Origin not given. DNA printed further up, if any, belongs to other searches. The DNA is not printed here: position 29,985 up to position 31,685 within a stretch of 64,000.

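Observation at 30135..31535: EPSP-synthase-fold protein missing the canonical catalytic residues, adjacent to tyrA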

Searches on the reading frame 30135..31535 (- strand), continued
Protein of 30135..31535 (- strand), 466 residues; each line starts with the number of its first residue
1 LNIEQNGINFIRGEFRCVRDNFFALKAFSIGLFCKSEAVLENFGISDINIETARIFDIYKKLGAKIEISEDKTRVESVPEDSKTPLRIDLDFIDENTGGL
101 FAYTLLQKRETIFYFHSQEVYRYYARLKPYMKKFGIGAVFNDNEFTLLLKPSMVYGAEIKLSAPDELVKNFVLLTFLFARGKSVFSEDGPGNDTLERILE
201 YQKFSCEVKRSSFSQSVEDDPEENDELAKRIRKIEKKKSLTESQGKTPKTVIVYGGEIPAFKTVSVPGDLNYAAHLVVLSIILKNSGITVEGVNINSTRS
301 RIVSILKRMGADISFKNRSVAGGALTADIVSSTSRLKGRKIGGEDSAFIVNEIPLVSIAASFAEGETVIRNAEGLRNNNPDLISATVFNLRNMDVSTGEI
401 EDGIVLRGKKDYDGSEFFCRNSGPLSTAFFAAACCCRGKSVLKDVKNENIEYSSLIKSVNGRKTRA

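Call 6: find_homologous_proteins(query=window:30135-31535:-, max_evalue=0.001)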
Query window:30135-31535:- (466 aa): 146 proteins with E <= 0.001 among 8000 candidates; the best 120 are listed.
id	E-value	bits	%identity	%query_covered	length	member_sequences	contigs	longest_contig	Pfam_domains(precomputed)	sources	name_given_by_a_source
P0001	4.4e-290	980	100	96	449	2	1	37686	PF00275.26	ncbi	ncbi:MAG: hypothetical protein ACLFQK_00085 [Fibrobacterota bacterium]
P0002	1.2e-34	138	31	62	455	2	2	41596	PF00275.26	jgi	-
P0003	1.3e-34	138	28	94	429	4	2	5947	PF00275.26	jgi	jgi:3-phosphoshikimate 1-carboxyvinyltransferase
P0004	1.8e-34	138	33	64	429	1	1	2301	PF00275.26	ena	-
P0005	4.5e-32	130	35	43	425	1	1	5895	PF00275.26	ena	-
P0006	4.0e-31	127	27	97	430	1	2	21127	PF00275.26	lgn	-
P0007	7.6e-31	126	26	95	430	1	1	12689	PF00275.26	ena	-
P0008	1.0e-30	125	30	64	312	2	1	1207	PF00275.26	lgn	-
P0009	3.1e-30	124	35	43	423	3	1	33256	PF00275.26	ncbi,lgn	-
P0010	3.3e-30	124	28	63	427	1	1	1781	PF00275.26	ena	-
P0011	1.1e-29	122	35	43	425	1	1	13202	PF00275.26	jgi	-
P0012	4.0e-28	117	25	97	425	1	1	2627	PF00275.26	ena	-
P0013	4.7e-28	116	33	43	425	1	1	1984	PF00275.26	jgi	-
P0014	2.0e-27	114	27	71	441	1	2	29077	PF00275.26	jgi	jgi:3-phosphoshikimate 1-carboxyvinyltransferase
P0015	9.0e-27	112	28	63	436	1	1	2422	PF00275.26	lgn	-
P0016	3.4e-26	110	30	63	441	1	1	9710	PF00275.26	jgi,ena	-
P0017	8.7e-26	109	39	42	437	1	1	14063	PF00275.26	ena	-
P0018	1.3e-25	108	39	42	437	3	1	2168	PF00275.26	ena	-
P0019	3.1e-25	107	45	33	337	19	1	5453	PF00275.26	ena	-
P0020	3.2e-25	107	39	42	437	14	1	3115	PF00275.26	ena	-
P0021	6.2e-25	106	45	33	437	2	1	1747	PF00275.26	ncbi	-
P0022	7.8e-25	106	44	33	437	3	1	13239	PF00275.26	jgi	-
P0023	1.0e-24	105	43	33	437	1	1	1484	PF00275.26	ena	-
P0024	1.1e-24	105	45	33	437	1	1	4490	PF00275.26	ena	-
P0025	1.1e-24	105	27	71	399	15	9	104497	PF00275.26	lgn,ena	-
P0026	3.3e-24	104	24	97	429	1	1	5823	PF00275.26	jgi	jgi:3-phosphoshikimate 1-carboxyvinyltransferase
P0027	5.0e-24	103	25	97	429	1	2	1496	PF00275.26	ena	-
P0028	5.1e-24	103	44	33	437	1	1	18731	PF00275.26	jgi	-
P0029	5.9e-24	103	26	94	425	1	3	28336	PF00275.26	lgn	-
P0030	7.0e-24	103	29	65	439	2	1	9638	PF00275.26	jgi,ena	-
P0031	7.8e-24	103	28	63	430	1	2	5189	PF00275.26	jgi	-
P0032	1.0e-23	102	26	94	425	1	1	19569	PF00275.26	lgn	-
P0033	1.1e-23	102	41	32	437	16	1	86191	PF00275.26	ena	-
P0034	1.9e-23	101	28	60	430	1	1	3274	PF00275.26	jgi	-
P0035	2.4e-23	101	24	97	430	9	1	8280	PF00275.26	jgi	jgi:3-phosphoshikimate 1-carboxyvinyltransferase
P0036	3.8e-23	100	30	60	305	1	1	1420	PF00275.26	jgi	jgi:3-phosphoshikimate 1-carboxyvinyltransferase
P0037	4.0e-23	100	32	44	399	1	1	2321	PF00275.26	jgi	jgi:3-phosphoshikimate 1-carboxyvinyltransferase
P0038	6.1e-23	100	28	63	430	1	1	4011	PF00275.26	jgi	-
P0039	1.3e-22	99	39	33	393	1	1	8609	PF00275.26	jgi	jgi:3-phosphoshikimate 1-carboxyvinyltransferase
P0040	1.4e-22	98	27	67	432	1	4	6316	PF00275.26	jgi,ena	-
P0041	1.8e-22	98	23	87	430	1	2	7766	PF00275.26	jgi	jgi:3-phosphoshikimate 1-carboxyvinyltransferase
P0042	3.6e-22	97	25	87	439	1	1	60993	PF00275.26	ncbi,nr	ncbi:MAG: 3-phosphoshikimate 1-carboxyvinyltransferase [Candidatus Omnitrophica bacterium]|nr:3-phos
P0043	1.5e-21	95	29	62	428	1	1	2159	PF00275.26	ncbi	ncbi:MAG: 3-phosphoshikimate 1-carboxyvinyltransferase [Candidatus Binatia bacterium]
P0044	2.5e-21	94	32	42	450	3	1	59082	PF00275.26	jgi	jgi:3-phosphoshikimate 1-carboxyvinyltransferase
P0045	2.6e-21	94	24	71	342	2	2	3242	PF00275.26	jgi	jgi:3-phosphoshikimate 1-carboxyvinyltransferase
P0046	2.6e-21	94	26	82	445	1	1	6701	PF00275.26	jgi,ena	-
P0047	3.5e-21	94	31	46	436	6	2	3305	PF00275.26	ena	-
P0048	5.0e-21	93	32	46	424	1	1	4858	PF00275.26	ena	-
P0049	7.5e-21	93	33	41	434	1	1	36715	PF00275.26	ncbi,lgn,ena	-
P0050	1.3e-20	92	24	97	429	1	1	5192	PF00275.26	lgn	-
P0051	1.4e-20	92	24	96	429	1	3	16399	PF00275.26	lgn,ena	-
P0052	3.1e-20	91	29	70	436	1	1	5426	PF00275.26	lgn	-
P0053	3.6e-20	90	28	63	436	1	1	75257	PF00275.26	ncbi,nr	ncbi:MAG: 3-phosphoshikimate 1-carboxyvinyltransferase [Acidobacteriia bacterium]|nr:3-phosphoshikim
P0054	4.0e-20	90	25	86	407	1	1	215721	PF00275.26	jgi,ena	-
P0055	4.1e-20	90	23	85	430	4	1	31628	PF00275.26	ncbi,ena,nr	ncbi:MAG TPA: 3-phosphoshikimate 1-carboxyvinyltransferase [Candidatus Acidoferrales bacterium]|nr:3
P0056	4.1e-20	90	24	86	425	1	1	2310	PF00275.26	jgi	-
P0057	4.5e-20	90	24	86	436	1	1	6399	PF00275.26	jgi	-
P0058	5.3e-20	90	24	97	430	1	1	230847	PF00275.26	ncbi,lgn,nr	ncbi:MAG TPA: 3-phosphoshikimate 1-carboxyvinyltransferase [Candidatus Acidoferrales bacterium]|nr:3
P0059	9.5e-20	89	23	95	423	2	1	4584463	PF00275.26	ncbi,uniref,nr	ncbi:3-phosphoshikimate 1-carboxyvinyltransferase [Bacillus sp. FJAT-27245]|uniref:3-phosphoshikimat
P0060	1.4e-19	88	30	62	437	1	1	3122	PF00275.26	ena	-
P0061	1.5e-19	88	30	62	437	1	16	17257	PF00275.26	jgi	-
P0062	1.5e-19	88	30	62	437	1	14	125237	PF00275.26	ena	-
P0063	1.5e-19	88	30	62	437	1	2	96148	PF00275.26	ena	-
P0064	1.8e-19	88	27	63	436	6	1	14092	PF00275.26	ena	-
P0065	1.8e-19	88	25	71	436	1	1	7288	PF00275.26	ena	-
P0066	1.9e-19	88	32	44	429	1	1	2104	PF00275.26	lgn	-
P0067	3.1e-19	87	30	46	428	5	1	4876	PF00275.26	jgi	jgi:3-phosphoshikimate 1-carboxyvinyltransferase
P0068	3.3e-19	87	41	31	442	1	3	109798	PF00275.26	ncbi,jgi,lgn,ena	-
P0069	3.8e-19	87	25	65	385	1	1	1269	PF00275.26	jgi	jgi:3-phosphoshikimate 1-carboxyvinyltransferase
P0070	3.8e-19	87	28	44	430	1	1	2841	PF00275.26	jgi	jgi:3-phosphoshikimate 1-carboxyvinyltransferase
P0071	4.1e-19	87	38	32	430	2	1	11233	PF00275.26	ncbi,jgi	-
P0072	4.1e-19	87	26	62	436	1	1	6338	PF00275.26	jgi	jgi:3-phosphoshikimate 1-carboxyvinyltransferase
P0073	4.6e-19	87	30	52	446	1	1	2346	PF00275.26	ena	-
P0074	4.9e-19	87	26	67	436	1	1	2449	PF00275.26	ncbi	-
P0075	6.3e-19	86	25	86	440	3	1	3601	PF00275.26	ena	-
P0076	6.6e-19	86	25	85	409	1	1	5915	PF00275.26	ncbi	-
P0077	9.0e-19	86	24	86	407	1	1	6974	PF00275.26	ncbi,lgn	-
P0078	1.0e-18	86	24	66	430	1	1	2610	PF00275.26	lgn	-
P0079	1.3e-18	85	30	46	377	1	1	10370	PF00275.26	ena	-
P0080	1.5e-18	85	27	62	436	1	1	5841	PF00275.26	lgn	-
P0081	1.7e-18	85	25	65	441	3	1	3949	PF00275.26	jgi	jgi:3-phosphoshikimate 1-carboxyvinyltransferase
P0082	1.8e-18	85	24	86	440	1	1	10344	PF00275.26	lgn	-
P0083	2.0e-18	85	25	65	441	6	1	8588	PF00275.26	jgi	jgi:3-phosphoshikimate 1-carboxyvinyltransferase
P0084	2.4e-18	84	27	67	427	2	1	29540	PF00275.26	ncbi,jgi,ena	ncbi:MAG: 3-phosphoshikimate 1-carboxyvinyltransferase [Candidatus Omnitrophota bacterium]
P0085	2.4e-18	84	28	58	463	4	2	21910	PF00275.26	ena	-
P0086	2.5e-18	84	25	66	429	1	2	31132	PF00275.26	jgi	jgi:3-phosphoshikimate 1-carboxyvinyltransferase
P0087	2.7e-18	84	28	53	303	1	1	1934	PF00275.26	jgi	jgi:3-phosphoshikimate 1-carboxyvinyltransferase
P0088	2.8e-18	84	24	65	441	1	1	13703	PF00275.26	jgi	jgi:3-phosphoshikimate 1-carboxyvinyltransferase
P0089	3.4e-18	84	24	73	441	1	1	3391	PF00275.26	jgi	jgi:3-phosphoshikimate 1-carboxyvinyltransferase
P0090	1.0e-17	82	24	83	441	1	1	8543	PF00275.26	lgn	-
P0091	1.3e-17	82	23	71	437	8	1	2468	PF00275.26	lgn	-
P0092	2.1e-17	81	29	46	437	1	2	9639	PF00275.26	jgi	jgi:3-phosphoshikimate 1-carboxyvinyltransferase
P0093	2.7e-17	81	25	67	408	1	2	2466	PF00275.26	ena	-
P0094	2.7e-17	81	35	35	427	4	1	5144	PF00275.26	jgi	jgi:3-phosphoshikimate 1-carboxyvinyltransferase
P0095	2.8e-17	81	24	73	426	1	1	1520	PF00275.26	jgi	jgi:3-phosphoshikimate 1-carboxyvinyltransferase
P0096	4.7e-17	80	29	45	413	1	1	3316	PF00275.26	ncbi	-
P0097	4.7e-17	80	27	82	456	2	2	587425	PF00275.26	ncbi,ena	-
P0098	5.3e-17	80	24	69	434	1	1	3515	PF00275.26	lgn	-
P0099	6.6e-17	80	29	47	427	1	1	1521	PF00275.26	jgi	-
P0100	7.8e-17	79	24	71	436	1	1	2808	PF00275.26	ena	-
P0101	7.9e-17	79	23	83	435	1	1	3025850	PF00275.26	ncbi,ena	-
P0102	8.6e-17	79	25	67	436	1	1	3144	PF00275.26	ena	-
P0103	9.3e-17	79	29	41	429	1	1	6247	PF00275.26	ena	-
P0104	9.6e-17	79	24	71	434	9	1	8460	PF00275.26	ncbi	-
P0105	1.1e-16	79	28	51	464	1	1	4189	PF00275.26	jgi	-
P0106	1.2e-16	79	24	71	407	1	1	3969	PF00275.26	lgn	-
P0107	1.8e-16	78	29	47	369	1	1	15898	PF00275.26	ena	-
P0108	3.2e-16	77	23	71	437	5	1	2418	PF00275.26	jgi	jgi:3-phosphoshikimate 1-carboxyvinyltransferase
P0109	6.5e-16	76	23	98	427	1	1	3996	PF00275.26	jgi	jgi:3-phosphoshikimate 1-carboxyvinyltransferase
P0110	6.7e-16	76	25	65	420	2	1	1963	PF00275.26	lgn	-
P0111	1.5e-15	75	27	50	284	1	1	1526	PF00275.26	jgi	jgi:5-enolpyruvylshikimate-3-phosphate synthase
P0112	1.7e-15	75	27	54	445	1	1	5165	PF00275.26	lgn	-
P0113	2.2e-15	75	25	68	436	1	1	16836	PF00275.26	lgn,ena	-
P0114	1.2e-14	72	34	28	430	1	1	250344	PF00275.26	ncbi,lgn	-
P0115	1.9e-14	72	24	67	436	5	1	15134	PF00275.26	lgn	-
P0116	2.2e-14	71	30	33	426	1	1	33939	PF00275.26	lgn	-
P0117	3.0e-14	71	25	63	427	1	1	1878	PF00275.26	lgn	-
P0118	3.4e-14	71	23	77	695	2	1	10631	PF00275.26,PF02737.25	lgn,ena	-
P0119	9.2e-14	69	27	52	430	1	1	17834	PF00275.26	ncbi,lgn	-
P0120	1.0e-13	69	29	33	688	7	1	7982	PF00275.26,PF01488.27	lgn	-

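Call 9: find_encoding_contigs(protein=P0001, flank=10000, max_places=6)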
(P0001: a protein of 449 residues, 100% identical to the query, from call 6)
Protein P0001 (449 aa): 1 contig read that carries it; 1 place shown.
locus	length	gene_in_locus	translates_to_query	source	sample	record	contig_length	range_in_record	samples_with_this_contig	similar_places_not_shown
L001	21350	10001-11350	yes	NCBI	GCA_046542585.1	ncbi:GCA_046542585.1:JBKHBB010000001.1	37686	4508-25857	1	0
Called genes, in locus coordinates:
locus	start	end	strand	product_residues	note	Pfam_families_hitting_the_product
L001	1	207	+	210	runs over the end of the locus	PF02527:GidB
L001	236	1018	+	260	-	PF00142:Fer4_NifH (weak), PF01656:CbiA, PF02374:ArsA_ATPase, PF06564:CBP_BcsQ, PF09140:MipZ (faint), PF10609:ParA, PF13614:AAA_31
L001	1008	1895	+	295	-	PF02195:ParB_N, PF17762:HTH_ParB, PF01381:HTH_3 (weak), PF23552:ParB_C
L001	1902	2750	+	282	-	PF01551:Peptidase_M23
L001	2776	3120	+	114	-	PF04519:Bactofilin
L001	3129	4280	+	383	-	PF13365:Trypsin_2, PF00595:PDZ (weak), PF13180:PDZ_2, PF17820:PDZ_6 (weak)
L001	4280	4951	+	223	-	PF02666:PS_Dcarbxylase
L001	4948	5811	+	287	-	PF01066:CDP-OH_P_transf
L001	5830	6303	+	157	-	PF14209:DUF4321 (weak)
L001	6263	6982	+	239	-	PF00535:Glycos_transf_2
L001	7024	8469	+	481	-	PF01425:Amidase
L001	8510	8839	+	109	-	-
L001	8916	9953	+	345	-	PF02153:PDH_N, PF20463:PDH_C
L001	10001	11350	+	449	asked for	PF00275:EPSP_synthase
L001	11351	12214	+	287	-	PF01513:NAD_kinase, PF20143:NAD_kinase_C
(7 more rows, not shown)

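Call 10: find_encoding_contigs(protein=P0002, flank=10000, max_places=4)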
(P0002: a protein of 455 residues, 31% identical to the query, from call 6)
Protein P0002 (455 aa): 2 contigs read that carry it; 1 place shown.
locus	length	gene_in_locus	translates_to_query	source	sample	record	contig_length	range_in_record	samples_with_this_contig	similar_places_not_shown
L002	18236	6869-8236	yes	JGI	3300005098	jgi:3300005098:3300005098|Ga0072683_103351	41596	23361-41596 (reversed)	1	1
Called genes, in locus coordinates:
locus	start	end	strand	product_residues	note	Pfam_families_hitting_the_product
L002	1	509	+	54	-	?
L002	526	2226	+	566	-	PF04326:SLFN_AlbA_2, PF13749:HATPase_c_4, PF13412:HTH_24 (weak)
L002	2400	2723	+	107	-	PF18765:Polbeta, PF01909:NTP_transf_2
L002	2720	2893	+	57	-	-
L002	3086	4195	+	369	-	PF17761:DUF1016_N, PF06250:YhcG_C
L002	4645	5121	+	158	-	PF00149:Metallophos (weak), PF12850:Metallophos_2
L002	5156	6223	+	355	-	PF00383:dCMP_cyt_deam_1, PF14437:MafB19-deam, PF01872:RibD_C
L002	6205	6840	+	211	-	PF00677:Lum_binding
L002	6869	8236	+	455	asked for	PF00275:EPSP_synthase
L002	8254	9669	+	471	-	PF00224:PK, PF02887:PK_C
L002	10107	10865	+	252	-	-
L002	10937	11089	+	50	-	-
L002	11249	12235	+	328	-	PF27225:AF_1859_N, PF10040:CRISPR_Cas6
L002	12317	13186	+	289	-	PF03787:RAMPs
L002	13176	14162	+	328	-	PF03787:RAMPs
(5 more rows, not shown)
